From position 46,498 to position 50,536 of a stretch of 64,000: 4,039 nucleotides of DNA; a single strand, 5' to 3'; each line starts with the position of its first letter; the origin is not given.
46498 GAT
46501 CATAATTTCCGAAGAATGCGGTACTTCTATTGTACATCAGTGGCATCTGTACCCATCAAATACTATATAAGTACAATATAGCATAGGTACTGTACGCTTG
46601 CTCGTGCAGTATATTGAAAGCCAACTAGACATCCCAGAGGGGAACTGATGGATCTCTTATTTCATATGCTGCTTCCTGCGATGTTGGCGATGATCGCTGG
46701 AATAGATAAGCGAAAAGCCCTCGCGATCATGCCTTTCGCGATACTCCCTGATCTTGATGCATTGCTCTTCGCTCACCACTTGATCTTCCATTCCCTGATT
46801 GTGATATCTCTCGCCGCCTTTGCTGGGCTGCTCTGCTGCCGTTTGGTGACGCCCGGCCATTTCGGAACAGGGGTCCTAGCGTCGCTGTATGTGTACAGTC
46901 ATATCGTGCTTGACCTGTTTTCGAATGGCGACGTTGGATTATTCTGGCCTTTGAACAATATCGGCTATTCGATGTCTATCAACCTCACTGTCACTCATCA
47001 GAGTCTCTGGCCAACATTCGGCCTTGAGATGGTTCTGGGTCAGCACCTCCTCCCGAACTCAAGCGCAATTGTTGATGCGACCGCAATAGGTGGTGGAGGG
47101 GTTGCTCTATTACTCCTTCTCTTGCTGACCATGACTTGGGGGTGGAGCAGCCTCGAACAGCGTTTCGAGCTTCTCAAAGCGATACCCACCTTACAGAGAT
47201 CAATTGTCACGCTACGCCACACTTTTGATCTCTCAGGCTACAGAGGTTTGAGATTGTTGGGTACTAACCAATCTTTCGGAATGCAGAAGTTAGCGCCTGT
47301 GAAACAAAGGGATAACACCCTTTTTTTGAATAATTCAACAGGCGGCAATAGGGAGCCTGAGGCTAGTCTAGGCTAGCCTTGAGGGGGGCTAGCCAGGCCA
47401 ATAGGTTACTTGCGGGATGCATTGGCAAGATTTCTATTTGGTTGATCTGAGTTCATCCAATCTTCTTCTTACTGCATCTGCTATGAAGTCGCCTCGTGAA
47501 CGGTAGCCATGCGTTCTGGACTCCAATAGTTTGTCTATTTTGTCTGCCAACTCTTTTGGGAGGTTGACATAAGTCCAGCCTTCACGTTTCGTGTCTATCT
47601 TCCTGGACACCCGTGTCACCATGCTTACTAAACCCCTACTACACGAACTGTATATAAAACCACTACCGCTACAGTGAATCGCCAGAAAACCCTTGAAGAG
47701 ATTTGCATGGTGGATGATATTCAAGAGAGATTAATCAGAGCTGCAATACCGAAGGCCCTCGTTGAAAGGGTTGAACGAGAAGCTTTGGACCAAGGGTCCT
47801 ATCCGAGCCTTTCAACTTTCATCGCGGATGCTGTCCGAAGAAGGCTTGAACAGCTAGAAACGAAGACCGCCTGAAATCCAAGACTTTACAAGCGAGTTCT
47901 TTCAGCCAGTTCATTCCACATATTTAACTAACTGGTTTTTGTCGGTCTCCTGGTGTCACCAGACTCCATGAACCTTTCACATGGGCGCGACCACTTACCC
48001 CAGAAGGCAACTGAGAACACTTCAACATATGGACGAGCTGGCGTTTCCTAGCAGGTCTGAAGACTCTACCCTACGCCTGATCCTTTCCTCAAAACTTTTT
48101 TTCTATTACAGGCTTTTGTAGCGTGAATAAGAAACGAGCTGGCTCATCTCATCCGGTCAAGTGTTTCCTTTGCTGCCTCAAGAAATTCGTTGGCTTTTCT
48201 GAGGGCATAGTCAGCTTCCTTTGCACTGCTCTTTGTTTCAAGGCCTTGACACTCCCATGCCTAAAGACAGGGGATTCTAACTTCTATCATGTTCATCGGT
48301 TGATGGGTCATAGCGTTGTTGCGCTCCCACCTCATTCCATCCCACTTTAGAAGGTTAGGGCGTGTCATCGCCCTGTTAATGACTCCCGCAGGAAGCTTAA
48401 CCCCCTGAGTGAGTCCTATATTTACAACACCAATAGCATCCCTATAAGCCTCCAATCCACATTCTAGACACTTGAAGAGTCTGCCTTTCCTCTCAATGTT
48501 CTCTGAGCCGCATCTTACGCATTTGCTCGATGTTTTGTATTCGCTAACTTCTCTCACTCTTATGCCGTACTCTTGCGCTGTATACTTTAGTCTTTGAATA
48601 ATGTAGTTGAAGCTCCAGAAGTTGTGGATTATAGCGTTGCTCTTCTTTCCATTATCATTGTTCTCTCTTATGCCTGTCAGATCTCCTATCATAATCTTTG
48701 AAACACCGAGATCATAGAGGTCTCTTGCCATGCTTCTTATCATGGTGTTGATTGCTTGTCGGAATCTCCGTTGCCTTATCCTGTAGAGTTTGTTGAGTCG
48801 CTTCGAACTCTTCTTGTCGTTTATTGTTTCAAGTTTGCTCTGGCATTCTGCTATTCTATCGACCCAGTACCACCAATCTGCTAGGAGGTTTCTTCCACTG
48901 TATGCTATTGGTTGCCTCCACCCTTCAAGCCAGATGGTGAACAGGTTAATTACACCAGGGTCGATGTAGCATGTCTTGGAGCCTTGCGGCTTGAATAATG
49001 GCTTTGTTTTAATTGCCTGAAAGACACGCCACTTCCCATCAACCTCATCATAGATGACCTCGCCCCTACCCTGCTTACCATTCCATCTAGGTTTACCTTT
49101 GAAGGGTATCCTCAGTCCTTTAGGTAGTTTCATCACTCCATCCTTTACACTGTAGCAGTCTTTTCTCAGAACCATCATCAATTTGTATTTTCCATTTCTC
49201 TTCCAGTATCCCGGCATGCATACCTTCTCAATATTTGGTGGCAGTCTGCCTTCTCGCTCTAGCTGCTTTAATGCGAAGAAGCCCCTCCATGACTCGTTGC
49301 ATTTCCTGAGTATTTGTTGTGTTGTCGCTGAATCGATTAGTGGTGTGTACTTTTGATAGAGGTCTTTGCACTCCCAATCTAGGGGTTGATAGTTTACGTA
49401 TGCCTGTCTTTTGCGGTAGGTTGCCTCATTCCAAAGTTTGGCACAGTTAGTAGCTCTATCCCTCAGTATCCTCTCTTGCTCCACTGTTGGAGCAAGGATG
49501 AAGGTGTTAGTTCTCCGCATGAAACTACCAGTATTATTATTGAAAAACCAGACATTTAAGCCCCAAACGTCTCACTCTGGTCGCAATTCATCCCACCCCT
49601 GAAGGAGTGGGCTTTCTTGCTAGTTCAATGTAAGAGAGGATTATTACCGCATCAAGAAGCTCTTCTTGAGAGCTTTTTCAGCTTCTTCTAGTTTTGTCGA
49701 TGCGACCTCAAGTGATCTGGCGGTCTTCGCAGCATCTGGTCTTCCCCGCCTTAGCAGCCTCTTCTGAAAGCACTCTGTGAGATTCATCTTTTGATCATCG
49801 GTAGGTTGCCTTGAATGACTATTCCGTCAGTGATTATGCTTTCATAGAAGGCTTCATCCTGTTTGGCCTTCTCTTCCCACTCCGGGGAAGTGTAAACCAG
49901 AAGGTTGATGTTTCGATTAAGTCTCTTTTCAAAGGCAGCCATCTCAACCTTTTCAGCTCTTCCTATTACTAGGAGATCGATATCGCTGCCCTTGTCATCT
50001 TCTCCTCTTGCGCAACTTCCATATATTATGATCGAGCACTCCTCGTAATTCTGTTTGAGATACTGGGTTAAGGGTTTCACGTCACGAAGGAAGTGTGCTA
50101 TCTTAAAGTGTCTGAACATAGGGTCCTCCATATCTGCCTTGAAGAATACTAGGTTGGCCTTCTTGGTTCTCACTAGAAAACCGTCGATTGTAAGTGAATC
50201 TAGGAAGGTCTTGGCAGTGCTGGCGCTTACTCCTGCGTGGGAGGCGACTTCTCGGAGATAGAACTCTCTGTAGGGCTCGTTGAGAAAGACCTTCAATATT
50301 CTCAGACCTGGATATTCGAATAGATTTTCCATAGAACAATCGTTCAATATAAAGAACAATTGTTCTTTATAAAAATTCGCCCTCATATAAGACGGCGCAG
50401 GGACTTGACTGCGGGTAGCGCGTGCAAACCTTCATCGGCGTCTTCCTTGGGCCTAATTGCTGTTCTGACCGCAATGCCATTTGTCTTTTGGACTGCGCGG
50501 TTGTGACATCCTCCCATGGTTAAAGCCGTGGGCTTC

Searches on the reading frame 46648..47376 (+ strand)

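Call 9: search_protein_families(library=pfam, proteins=[window:46648-47376:+], max_evalue=0.01)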
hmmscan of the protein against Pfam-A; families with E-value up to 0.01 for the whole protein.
window:46648-47376:+ (242 aa): 1 family
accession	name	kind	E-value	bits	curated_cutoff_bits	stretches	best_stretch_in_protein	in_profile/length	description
PF04307.19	YdjM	-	2.2e-10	40.7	29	1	1-165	1-169/176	YdjM inner membrane protein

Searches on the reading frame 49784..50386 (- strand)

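Call 9: search_protein_families(library=pfam, proteins=[window:49784-50386:-], max_evalue=0.01)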
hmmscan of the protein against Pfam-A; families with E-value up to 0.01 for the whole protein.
window:49784-50386:- (200 aa): 4 families
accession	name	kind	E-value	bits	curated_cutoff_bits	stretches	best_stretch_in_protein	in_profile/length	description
PF01909.29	NTP_transf_2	-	3.2e-09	37.5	21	1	107-159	5-57/93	Nucleotidyltransferase domain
PF18765.7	Polbeta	-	1.2e-07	32.2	26.9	1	106-159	3-58/93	Polymerase beta, Nucleotidyltransferase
PF22600.2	MTPAP-like_central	-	0.00032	21.2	27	1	103-147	26-70/139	Poly(A) RNA polymerase, mitochondrial-like, central palm domain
PF09339.16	HTH_IclR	-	0.0021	18.2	22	1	27-73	5-50/52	IclR helix-turn-helix domain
